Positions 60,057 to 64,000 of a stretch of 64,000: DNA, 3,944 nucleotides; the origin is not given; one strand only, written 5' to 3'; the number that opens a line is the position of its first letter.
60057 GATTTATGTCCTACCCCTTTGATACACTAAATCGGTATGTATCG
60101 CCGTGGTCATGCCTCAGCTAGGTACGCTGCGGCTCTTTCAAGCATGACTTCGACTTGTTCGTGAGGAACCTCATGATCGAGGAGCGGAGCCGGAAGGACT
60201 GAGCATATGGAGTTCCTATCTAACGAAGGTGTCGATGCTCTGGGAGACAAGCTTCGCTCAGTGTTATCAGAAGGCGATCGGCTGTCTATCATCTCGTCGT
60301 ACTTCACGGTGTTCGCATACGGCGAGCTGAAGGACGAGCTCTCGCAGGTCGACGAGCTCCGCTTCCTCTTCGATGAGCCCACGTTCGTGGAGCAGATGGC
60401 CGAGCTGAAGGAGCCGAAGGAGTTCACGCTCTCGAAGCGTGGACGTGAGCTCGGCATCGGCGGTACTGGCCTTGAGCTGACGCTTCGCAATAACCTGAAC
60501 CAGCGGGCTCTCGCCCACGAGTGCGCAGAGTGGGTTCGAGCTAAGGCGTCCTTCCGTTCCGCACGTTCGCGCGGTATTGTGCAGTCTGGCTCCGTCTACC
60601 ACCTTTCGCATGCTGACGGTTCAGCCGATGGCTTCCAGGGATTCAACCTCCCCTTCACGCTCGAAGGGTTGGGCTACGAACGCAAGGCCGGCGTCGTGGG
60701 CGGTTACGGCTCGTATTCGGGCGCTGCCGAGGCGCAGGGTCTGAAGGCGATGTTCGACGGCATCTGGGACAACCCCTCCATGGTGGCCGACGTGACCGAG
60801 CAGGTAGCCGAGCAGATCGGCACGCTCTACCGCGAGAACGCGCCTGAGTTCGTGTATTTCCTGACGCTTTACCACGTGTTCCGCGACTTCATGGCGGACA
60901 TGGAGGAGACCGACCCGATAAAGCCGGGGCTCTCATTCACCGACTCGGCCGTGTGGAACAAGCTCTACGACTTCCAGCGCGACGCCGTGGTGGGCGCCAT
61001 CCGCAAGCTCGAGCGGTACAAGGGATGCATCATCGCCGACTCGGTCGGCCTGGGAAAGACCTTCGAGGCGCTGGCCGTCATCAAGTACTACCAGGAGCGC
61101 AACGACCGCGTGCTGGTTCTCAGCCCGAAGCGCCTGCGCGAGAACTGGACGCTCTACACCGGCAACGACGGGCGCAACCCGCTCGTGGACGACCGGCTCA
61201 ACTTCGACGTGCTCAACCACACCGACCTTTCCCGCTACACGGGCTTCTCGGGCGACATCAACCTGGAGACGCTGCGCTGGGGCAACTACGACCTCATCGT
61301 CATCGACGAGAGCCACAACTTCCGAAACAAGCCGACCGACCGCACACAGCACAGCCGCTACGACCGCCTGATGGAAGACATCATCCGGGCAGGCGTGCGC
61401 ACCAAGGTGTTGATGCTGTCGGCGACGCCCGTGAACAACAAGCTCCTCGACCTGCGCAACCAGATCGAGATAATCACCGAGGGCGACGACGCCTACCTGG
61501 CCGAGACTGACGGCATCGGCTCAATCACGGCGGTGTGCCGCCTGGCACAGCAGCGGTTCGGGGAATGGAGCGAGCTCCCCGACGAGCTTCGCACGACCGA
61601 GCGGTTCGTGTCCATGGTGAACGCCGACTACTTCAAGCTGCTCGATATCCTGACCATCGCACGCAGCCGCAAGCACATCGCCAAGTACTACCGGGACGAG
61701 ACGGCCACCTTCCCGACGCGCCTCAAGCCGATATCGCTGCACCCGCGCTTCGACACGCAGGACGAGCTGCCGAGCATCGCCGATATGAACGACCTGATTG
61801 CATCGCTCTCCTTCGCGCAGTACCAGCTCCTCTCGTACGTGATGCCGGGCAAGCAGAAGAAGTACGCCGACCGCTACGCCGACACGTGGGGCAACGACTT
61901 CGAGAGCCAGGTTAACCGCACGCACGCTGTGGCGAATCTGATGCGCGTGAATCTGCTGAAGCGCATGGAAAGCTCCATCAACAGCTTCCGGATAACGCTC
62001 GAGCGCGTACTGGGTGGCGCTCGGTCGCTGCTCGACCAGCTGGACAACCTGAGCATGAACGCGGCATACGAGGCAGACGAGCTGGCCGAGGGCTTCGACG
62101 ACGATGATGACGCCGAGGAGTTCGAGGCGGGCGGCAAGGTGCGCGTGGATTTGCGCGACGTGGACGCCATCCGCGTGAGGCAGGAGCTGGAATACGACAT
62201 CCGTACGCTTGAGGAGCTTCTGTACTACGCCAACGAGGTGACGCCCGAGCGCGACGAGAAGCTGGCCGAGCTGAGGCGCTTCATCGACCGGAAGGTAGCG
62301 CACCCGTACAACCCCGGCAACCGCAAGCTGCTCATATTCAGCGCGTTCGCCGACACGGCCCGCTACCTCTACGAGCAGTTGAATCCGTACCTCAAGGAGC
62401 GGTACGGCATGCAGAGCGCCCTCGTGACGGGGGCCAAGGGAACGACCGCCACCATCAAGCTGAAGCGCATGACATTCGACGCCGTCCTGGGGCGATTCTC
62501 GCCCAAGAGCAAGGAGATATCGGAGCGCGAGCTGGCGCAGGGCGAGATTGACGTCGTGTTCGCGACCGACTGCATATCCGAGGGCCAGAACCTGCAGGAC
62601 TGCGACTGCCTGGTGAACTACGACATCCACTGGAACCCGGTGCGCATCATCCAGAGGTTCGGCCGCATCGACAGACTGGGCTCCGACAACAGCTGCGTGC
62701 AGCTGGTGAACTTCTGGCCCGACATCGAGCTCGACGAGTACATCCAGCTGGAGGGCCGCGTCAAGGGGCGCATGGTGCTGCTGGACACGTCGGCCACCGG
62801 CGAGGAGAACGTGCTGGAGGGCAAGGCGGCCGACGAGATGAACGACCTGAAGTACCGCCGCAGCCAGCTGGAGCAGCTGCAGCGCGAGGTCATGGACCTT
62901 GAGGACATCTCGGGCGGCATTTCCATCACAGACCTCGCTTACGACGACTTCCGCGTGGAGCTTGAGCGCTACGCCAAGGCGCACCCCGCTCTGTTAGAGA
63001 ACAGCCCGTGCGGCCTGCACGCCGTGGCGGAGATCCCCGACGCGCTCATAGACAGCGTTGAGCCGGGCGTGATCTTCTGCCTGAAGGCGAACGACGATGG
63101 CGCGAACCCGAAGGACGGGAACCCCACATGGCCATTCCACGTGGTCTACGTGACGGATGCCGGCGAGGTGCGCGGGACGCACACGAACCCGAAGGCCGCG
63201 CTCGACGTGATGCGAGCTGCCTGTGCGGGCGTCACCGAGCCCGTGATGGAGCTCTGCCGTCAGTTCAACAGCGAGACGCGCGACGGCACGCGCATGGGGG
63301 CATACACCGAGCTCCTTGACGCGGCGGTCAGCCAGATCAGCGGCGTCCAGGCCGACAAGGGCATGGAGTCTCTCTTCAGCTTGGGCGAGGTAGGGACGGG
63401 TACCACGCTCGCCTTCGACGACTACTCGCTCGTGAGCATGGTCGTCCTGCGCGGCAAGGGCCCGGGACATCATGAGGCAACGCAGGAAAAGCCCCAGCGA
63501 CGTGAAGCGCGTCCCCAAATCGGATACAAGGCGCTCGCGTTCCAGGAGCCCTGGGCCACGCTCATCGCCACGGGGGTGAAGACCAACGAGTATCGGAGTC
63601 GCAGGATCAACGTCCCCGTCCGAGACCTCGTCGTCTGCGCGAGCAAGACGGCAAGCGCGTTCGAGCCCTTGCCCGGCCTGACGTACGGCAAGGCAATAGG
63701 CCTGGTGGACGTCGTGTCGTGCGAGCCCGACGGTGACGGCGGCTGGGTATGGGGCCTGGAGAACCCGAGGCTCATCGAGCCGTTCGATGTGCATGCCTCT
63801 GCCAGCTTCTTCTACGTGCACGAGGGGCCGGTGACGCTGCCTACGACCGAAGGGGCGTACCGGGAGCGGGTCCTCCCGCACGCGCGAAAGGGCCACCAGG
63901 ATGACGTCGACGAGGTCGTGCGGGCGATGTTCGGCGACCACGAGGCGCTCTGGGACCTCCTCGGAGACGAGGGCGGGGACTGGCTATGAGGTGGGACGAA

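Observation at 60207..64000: SNF2 translocase fused to a PUA-like ASCH reader, coupled to an unseen downstream gene: candidate modification-sensing defence or surveillance module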

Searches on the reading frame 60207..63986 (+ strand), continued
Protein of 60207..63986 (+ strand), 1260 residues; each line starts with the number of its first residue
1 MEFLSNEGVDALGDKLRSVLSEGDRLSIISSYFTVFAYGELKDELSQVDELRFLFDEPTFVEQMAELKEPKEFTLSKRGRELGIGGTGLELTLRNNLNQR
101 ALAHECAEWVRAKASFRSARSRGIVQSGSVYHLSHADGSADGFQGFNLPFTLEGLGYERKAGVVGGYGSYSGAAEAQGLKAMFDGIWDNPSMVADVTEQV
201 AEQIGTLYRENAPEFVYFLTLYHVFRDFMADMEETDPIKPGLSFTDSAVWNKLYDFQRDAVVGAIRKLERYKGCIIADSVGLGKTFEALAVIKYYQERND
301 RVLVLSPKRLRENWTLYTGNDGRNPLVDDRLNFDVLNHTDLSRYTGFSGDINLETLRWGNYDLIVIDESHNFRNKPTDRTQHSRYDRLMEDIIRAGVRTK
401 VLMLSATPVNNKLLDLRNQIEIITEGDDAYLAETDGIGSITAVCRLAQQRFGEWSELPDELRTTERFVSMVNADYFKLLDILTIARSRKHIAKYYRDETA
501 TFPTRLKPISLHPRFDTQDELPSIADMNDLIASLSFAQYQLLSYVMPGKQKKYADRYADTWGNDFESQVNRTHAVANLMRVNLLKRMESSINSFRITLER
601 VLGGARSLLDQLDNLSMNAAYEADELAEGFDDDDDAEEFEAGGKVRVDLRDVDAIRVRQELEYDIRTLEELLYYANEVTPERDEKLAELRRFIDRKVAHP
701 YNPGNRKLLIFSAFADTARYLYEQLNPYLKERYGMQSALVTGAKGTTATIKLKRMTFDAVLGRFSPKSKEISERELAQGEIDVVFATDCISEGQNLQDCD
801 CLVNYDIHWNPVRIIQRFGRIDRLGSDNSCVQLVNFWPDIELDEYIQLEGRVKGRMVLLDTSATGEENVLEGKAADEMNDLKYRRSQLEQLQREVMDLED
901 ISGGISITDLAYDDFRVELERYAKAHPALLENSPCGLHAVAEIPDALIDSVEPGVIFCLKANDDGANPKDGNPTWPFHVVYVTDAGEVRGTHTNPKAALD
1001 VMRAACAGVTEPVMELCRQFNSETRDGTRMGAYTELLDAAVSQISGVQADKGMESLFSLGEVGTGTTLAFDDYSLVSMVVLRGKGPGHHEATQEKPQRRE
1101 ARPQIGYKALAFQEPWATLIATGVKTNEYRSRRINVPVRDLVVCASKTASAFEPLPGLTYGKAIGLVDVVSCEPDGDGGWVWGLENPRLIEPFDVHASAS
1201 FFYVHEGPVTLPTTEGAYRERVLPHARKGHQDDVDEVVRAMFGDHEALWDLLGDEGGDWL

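Call 93: find_encoding_contigs(protein=P0326, flank=9000, max_places=2)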
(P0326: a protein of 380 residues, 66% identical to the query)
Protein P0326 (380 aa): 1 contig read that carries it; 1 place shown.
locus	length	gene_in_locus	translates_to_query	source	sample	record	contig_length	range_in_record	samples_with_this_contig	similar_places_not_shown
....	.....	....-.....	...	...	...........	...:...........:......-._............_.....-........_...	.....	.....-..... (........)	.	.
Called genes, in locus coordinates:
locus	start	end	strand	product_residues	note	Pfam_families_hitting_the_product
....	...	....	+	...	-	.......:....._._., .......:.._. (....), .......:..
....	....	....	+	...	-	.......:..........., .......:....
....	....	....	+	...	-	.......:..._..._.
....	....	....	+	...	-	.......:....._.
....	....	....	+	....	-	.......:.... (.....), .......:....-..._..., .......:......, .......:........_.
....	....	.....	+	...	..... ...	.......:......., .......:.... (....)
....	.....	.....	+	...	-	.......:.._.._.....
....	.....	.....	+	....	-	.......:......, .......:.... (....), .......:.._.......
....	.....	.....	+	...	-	-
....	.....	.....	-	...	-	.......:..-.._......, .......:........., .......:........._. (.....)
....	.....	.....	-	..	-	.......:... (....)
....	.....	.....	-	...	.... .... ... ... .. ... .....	-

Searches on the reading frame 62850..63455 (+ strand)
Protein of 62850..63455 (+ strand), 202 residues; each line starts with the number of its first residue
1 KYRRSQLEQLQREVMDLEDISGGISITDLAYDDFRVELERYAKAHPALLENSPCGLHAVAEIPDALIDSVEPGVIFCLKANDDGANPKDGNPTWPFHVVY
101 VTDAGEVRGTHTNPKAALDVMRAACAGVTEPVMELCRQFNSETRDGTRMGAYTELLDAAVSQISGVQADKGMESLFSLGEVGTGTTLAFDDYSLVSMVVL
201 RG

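Call 28: search_protein_families(library=pfam, proteins=[window:62850-63455:+], max_evalue=10)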
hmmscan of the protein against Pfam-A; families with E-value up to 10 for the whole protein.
window:62850-63455:+ (202 aa): 0 families
